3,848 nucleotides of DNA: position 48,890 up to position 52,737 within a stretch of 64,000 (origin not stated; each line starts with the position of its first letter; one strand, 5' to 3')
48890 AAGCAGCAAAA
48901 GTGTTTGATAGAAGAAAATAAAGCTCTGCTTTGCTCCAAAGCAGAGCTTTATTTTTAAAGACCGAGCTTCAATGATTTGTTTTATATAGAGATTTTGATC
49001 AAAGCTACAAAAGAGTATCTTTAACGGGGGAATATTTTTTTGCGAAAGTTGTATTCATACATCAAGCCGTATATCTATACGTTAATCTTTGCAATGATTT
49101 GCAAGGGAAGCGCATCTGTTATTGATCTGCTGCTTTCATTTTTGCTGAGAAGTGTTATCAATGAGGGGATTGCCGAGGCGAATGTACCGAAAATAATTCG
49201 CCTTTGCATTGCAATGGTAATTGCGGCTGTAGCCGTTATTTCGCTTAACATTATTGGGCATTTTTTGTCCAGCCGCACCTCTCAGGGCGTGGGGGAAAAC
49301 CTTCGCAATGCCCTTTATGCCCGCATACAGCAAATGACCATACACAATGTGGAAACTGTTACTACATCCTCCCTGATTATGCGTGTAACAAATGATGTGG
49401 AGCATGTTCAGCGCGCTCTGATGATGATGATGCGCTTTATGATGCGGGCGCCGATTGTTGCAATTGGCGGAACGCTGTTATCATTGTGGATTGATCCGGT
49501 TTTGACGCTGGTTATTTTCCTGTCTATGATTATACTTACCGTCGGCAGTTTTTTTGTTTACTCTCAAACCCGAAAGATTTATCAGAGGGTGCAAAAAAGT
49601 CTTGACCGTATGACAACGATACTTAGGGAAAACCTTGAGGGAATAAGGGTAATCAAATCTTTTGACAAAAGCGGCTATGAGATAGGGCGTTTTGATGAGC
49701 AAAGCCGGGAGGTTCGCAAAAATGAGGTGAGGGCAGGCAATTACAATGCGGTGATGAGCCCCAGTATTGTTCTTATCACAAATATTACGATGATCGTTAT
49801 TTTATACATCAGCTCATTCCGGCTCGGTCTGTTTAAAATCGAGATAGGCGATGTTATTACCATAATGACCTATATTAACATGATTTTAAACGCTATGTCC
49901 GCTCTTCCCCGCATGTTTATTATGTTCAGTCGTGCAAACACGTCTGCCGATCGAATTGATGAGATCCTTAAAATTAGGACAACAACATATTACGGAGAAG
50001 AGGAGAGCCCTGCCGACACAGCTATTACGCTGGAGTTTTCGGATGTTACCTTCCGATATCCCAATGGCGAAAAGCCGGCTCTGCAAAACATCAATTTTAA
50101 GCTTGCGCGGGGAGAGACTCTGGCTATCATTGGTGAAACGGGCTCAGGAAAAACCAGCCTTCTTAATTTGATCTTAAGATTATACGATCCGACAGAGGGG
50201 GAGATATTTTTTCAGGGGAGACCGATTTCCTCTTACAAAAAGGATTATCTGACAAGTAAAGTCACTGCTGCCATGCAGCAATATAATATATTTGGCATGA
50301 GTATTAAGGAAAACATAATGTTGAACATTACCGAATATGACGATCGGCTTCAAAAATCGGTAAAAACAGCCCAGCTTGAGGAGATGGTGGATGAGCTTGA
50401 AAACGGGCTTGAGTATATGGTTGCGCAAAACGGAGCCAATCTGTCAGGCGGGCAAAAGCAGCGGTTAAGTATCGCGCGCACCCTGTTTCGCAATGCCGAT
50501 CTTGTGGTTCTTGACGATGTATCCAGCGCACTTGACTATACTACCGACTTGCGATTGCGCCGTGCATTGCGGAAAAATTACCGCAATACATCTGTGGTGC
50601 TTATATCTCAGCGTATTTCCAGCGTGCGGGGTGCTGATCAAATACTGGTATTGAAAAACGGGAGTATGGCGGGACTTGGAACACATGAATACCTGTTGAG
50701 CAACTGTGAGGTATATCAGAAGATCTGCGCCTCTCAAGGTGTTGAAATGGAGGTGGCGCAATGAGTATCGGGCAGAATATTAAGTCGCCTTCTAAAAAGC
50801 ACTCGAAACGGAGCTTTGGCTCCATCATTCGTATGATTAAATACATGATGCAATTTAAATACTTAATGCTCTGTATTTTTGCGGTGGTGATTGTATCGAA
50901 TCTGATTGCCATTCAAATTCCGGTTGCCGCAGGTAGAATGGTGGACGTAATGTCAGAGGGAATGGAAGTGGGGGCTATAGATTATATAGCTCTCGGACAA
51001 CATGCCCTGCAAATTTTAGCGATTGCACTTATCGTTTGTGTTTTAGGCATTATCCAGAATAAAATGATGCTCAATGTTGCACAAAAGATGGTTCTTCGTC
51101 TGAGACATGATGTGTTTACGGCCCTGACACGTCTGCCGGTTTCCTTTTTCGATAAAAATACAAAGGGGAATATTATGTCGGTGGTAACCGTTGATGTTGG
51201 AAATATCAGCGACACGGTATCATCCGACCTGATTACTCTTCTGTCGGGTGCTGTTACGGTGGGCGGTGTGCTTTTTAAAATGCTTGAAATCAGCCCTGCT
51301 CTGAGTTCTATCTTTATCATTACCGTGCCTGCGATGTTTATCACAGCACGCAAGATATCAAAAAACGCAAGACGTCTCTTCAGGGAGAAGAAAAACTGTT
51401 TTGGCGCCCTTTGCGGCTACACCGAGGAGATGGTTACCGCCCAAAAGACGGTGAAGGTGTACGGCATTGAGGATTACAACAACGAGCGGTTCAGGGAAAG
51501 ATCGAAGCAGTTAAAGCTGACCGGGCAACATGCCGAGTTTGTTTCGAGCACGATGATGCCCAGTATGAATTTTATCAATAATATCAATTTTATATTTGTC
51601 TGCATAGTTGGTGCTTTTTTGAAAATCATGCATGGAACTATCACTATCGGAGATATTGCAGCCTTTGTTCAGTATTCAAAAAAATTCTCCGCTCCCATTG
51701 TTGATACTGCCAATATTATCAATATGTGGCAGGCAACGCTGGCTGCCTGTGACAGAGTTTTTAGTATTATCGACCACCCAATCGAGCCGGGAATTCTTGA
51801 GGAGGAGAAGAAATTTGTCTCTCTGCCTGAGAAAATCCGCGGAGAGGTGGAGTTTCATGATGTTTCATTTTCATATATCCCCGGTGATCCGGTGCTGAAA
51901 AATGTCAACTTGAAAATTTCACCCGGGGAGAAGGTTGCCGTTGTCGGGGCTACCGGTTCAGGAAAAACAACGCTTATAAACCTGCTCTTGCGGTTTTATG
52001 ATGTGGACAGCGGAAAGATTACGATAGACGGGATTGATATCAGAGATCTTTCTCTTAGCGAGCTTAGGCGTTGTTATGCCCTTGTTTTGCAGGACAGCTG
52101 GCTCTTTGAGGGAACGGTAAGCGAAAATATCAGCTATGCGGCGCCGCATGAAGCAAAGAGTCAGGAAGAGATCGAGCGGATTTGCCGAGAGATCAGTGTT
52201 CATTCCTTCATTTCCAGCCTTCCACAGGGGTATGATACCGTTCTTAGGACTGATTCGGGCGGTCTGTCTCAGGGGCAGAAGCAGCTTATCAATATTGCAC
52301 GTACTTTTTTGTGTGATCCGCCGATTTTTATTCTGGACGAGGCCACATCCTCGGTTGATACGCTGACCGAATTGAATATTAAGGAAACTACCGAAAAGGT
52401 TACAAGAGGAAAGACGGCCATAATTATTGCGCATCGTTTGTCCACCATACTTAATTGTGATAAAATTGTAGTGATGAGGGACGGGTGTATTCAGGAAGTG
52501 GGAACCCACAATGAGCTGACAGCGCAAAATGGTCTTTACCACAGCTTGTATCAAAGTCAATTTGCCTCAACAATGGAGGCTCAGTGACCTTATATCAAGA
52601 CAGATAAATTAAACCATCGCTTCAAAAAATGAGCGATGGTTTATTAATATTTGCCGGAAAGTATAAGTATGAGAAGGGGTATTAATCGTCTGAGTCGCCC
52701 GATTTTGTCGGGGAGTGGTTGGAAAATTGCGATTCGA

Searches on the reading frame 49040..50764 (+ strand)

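Call 74: search_protein_families(library=padloc, proteins=[window:49040-50764:+], max_evalue=1e-8)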
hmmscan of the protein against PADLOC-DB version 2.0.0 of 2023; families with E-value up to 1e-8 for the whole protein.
window:49040-50764:+ (574 aa): 2 families
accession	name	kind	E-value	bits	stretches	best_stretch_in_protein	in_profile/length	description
PDLC04135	mad3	-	1e-25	89.1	1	456-541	250-340/374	mads_3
PDLC04140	mad8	-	3.5e-10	37.9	1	344-530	13-238/314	mads_8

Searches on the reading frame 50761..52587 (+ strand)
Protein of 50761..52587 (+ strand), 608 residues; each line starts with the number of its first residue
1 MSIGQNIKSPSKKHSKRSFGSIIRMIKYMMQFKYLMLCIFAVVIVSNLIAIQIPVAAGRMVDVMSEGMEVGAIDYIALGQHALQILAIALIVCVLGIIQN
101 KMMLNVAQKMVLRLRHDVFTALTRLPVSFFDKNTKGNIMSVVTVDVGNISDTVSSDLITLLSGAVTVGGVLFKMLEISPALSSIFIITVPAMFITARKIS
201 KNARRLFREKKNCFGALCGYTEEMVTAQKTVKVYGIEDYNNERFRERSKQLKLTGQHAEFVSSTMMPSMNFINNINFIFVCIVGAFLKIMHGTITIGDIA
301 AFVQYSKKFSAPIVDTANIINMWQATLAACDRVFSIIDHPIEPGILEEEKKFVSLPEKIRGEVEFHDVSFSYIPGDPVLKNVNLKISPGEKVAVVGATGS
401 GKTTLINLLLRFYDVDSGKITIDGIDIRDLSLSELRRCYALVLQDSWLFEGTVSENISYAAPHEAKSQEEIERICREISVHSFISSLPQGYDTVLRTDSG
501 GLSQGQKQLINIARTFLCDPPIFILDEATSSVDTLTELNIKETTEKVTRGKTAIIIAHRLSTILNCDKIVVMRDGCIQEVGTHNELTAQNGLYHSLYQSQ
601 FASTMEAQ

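Call 74: search_protein_families(library=padloc, proteins=[window:50761-52587:+], max_evalue=1e-8)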
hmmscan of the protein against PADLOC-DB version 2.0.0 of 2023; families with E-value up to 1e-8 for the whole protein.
window:50761-52587:+ (608 aa): 2 families
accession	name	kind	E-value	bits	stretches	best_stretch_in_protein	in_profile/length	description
PDLC04135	mad3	-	1.7e-28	98.3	1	497-590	259-360/374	mads_3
PDLC04140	mad8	-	1.3e-09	36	1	375-563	13-237/314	mads_8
